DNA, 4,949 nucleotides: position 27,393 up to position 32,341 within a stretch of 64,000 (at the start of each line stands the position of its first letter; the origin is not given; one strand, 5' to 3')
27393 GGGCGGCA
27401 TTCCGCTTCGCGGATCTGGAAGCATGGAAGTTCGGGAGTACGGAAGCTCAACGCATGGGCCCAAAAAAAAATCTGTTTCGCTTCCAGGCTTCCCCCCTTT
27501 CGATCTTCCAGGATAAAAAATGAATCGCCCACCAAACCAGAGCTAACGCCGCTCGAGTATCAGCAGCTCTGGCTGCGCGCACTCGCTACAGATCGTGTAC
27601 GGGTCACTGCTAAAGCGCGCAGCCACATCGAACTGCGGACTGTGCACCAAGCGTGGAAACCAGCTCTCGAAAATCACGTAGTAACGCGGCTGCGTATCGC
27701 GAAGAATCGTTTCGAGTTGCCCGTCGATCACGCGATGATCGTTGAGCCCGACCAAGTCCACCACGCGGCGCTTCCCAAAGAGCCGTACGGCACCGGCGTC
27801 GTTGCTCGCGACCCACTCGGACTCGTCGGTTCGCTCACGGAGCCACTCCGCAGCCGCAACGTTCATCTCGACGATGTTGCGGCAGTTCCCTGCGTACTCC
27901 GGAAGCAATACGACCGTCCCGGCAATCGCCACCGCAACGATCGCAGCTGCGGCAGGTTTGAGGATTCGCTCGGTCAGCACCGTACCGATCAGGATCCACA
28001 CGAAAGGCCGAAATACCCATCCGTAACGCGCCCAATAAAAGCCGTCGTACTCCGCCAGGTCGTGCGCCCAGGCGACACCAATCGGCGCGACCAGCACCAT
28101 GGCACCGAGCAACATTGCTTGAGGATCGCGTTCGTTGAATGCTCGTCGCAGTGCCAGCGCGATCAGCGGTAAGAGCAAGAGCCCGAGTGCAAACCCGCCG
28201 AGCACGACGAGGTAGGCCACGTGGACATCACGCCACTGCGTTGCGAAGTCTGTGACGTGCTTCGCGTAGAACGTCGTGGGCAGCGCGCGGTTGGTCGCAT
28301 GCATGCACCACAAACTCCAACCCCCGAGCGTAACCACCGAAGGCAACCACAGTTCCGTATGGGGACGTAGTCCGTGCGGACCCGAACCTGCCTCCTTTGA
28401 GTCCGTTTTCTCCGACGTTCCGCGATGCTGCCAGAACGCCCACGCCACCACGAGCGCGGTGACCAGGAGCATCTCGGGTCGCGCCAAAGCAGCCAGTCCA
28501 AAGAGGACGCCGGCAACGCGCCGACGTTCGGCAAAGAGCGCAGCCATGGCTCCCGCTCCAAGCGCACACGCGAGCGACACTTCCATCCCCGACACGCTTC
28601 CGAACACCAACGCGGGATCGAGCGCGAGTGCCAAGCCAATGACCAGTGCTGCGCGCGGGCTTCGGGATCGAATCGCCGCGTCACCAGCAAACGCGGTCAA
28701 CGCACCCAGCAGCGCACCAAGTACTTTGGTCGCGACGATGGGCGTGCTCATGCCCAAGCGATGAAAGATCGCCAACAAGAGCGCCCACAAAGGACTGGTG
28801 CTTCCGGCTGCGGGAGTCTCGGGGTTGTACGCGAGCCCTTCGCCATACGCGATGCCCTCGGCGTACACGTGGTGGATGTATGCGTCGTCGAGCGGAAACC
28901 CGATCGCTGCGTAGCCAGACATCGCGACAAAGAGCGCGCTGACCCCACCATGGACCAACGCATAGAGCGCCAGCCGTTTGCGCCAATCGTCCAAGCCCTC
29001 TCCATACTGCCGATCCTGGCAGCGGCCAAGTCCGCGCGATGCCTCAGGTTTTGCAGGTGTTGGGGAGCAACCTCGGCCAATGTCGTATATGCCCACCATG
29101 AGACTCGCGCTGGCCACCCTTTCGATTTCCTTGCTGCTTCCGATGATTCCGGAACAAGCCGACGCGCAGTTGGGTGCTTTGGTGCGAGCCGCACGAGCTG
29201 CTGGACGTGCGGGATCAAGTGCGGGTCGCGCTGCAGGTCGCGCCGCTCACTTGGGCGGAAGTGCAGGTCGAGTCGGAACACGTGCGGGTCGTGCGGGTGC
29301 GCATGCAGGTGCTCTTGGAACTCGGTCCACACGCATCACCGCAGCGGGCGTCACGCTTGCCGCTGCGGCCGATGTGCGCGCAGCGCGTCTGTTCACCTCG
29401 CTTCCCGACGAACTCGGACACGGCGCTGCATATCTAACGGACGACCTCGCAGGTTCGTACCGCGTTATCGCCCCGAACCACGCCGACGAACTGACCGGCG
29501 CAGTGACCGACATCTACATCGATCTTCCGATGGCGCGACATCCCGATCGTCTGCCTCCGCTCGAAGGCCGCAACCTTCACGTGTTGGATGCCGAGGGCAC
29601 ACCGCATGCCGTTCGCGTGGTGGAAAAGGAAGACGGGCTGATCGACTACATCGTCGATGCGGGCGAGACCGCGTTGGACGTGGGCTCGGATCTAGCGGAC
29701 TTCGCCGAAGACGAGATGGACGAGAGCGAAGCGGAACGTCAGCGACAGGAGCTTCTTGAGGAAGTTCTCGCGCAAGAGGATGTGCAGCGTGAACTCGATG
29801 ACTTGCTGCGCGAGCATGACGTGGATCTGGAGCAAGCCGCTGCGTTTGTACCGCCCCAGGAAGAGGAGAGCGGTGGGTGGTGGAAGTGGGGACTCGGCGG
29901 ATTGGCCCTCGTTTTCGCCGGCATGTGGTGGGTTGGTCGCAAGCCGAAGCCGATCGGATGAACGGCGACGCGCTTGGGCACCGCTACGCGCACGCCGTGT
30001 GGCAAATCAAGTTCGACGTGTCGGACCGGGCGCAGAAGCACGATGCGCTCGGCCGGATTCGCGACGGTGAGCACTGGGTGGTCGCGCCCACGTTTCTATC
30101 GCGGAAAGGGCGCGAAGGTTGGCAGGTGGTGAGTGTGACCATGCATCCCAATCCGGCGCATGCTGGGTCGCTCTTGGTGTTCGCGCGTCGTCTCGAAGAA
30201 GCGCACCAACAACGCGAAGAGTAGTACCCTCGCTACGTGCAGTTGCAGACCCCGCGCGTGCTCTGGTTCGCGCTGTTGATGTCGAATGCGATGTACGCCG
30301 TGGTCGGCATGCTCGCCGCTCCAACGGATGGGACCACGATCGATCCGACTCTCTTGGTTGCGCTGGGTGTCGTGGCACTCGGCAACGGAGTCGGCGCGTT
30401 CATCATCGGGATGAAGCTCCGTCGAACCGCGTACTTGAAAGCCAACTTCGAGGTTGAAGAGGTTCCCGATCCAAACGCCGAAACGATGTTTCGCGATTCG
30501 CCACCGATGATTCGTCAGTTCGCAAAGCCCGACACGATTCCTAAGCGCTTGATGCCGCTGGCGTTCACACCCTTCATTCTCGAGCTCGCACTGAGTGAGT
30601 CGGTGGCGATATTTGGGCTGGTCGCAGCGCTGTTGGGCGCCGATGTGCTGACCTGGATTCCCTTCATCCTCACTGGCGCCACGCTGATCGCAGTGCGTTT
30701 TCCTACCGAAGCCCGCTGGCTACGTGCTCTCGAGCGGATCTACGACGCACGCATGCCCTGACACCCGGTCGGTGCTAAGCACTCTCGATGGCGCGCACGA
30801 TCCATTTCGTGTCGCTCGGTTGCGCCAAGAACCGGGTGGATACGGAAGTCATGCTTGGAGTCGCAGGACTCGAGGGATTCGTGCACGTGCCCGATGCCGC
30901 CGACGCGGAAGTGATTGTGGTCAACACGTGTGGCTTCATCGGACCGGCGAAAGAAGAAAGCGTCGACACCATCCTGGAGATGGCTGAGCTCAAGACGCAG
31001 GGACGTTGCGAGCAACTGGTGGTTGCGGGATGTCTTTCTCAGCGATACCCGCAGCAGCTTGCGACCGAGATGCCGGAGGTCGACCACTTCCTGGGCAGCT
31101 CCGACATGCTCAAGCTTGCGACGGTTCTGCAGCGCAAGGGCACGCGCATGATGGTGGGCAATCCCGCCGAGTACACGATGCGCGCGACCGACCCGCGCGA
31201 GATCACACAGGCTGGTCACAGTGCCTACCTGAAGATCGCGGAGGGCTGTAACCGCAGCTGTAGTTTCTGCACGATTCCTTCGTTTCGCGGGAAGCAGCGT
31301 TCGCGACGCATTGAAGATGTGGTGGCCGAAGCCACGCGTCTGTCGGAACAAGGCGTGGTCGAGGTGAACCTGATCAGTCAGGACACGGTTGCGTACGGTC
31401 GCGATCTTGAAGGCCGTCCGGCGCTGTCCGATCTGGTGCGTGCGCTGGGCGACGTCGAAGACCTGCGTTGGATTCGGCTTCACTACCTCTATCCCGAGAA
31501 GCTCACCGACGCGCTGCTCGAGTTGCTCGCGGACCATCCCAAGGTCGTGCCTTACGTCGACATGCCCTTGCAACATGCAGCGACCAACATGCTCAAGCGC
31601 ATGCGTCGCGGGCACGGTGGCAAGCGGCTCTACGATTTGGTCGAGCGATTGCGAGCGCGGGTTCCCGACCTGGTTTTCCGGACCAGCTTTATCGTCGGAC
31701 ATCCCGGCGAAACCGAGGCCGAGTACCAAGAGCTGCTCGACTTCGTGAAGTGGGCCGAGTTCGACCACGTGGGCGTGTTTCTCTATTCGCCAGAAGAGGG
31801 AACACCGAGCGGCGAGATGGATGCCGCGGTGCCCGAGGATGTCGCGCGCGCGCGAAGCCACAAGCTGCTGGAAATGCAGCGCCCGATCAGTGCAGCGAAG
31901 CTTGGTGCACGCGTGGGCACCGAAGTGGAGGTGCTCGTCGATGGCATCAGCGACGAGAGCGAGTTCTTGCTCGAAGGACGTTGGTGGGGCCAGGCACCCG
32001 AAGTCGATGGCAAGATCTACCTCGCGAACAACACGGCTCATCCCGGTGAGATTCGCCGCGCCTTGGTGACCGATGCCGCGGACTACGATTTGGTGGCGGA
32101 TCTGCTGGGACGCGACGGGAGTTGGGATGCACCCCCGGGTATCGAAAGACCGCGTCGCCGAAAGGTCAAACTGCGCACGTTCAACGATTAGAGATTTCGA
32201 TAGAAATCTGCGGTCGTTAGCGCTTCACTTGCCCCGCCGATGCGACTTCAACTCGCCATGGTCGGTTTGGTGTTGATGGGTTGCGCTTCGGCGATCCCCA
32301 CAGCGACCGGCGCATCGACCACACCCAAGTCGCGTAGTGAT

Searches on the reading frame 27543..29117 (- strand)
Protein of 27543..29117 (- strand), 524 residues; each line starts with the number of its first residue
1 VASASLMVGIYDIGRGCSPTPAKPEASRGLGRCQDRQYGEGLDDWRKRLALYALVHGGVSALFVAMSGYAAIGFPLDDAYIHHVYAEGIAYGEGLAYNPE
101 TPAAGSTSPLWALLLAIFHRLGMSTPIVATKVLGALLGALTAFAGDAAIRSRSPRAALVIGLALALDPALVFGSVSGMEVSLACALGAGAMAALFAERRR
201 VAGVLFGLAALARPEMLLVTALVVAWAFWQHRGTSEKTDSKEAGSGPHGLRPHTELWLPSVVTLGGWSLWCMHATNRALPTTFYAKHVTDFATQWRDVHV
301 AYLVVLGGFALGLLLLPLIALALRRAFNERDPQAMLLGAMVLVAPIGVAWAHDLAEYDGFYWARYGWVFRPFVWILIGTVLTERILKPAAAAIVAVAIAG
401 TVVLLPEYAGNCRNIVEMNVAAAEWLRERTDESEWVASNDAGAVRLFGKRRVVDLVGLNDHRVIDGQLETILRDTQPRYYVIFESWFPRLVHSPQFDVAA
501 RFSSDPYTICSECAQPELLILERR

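Call 16: search_protein_families(library=pfam, proteins=[window:27543-29117:-])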
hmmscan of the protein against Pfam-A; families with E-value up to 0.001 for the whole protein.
window:27543-29117:- (524 aa): 0 families

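Call 76: find_homologous_proteins(query=window:27543-29117:-, max_evalue=1e-40)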
Query window:27543-29117:- (524 aa): 71 proteins with E <= 1e-40 among 8000 candidates.
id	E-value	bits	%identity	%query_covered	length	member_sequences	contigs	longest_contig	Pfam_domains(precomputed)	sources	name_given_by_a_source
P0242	2.1e-236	804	75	91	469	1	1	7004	-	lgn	-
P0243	1.6e-234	797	73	92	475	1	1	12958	-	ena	-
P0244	1.6e-223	761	68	100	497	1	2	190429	-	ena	-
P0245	4.1e-119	417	48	91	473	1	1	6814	-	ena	-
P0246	8.7e-115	402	46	91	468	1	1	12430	-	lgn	-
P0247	6.4e-112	393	47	91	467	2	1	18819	-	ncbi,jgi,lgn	-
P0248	1.7e-111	391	45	91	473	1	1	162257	-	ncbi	-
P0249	8.5e-104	366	46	88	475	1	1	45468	-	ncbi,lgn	-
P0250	3.1e-100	354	44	90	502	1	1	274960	-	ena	-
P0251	4.8e-88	314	44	90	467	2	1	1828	-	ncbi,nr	ncbi:MAG: DUF2029 domain-containing protein [Sandaracinus sp.]|nr:DUF2029 domain-containing protein 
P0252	1.7e-87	312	45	80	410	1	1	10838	-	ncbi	ncbi:MAG: hypothetical protein AAGE52_30895, partial [Myxococcota bacterium]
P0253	8.5e-85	303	42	91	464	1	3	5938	-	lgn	-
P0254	4.3e-81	291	42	91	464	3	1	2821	-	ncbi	-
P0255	3.0e-78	282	39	91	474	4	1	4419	-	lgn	-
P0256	5.0e-78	281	39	90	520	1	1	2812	-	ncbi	-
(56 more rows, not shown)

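Call 77: find_encoding_contigs(protein=P0242, flank=4000, max_places=2)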
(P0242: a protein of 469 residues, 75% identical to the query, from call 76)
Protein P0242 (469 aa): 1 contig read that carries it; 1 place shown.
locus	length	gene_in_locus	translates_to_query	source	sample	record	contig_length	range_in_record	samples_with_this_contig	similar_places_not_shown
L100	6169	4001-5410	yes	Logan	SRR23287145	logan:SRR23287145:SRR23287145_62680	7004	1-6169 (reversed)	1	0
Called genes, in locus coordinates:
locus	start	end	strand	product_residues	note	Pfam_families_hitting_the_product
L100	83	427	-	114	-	PF04945:YHS (faint)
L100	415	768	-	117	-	-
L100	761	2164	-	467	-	PF00919:UPF0004, PF04055:Radical_SAM, PF18693:TRAM_2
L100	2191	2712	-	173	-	-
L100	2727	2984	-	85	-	-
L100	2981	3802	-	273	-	-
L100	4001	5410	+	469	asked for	-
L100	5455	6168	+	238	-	?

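Call 78: find_encoding_contigs(protein=P0243, flank=4000, max_places=2)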
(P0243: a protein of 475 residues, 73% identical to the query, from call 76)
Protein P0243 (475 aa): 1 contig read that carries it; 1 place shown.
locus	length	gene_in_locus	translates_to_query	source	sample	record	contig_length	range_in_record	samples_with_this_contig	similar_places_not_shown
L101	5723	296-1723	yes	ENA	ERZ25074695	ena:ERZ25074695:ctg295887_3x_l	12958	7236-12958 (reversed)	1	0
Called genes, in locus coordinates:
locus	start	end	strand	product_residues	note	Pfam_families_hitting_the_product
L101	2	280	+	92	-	?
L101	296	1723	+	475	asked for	-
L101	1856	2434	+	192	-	-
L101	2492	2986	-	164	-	PF00188:CAP (weak)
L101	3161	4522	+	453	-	PF11617:Cu-binding_MopE (faint), PF00059:Lectin_C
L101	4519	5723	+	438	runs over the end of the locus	PF11617:Cu-binding_MopE (weak), PF00059:Lectin_C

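Call 79: find_encoding_contigs(protein=P0244, flank=10000, max_places=2)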
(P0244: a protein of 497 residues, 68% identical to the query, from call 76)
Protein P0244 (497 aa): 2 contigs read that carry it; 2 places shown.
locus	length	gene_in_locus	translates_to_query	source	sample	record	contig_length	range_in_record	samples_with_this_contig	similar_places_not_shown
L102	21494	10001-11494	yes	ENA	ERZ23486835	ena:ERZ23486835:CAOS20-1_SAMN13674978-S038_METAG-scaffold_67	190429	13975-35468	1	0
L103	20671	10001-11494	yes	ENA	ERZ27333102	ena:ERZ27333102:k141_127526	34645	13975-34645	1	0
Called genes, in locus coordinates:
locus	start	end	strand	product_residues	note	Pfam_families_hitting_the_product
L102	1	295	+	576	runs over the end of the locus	PF00069:Pkinase, PF07714:PK_Tyr_Ser-Thr, PF01636:APH (faint)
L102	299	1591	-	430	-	PF04996:AstB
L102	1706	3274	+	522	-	PF14716:HHH_8 (weak), PF14520:HHH_5 (faint), PF02811:PHP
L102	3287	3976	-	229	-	-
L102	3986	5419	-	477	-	-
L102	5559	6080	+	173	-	-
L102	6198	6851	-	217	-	-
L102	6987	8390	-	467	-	PF00919:UPF0004, PF04055:Radical_SAM, PF18693:TRAM_2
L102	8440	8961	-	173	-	-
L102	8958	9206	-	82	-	-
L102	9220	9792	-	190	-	-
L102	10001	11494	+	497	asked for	-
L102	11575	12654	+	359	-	-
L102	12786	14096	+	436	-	PF11617:Cu-binding_MopE, PF00059:Lectin_C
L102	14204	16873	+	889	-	PF09136:Glucodextran_B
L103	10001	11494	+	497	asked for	-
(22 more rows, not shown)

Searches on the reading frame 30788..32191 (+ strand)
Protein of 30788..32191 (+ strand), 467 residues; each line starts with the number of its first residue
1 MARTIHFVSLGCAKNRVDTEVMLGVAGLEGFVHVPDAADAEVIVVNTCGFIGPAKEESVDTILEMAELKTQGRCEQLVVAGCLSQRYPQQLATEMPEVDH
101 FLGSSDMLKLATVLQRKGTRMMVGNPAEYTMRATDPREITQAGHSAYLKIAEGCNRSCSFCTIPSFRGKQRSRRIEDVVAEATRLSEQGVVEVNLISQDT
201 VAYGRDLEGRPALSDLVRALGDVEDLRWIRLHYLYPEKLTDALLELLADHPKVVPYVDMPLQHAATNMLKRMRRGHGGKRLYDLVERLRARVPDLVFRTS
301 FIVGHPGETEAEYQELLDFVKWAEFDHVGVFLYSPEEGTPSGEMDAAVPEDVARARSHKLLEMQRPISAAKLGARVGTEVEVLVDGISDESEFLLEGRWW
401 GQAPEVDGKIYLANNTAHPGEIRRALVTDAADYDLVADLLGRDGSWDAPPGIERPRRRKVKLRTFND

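Call 54: search_protein_families(library=pfam, proteins=[window:30788-32191:+], max_evalue=0.01)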
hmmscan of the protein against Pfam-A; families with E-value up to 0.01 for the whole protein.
window:30788-32191:+ (467 aa): 3 families
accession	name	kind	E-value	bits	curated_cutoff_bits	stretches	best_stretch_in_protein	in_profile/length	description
PF00919.26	UPF0004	-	6.8e-25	87.4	27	1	5-103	2-98/98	Uncharacterized protein family UPF0004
PF04055.27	Radical_SAM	-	2.6e-24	86.7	29.5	1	150-320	3-166/166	Radical SAM superfamily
PF18693.7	TRAM_2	-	7.3e-15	55.3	27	1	376-438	1-61/63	TRAM domain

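Call 55: search_protein_families(library=padloc, proteins=[window:30788-32191:+], max_evalue=0.01)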
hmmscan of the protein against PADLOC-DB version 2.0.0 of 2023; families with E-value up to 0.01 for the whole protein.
window:30788-32191:+ (467 aa): 0 families
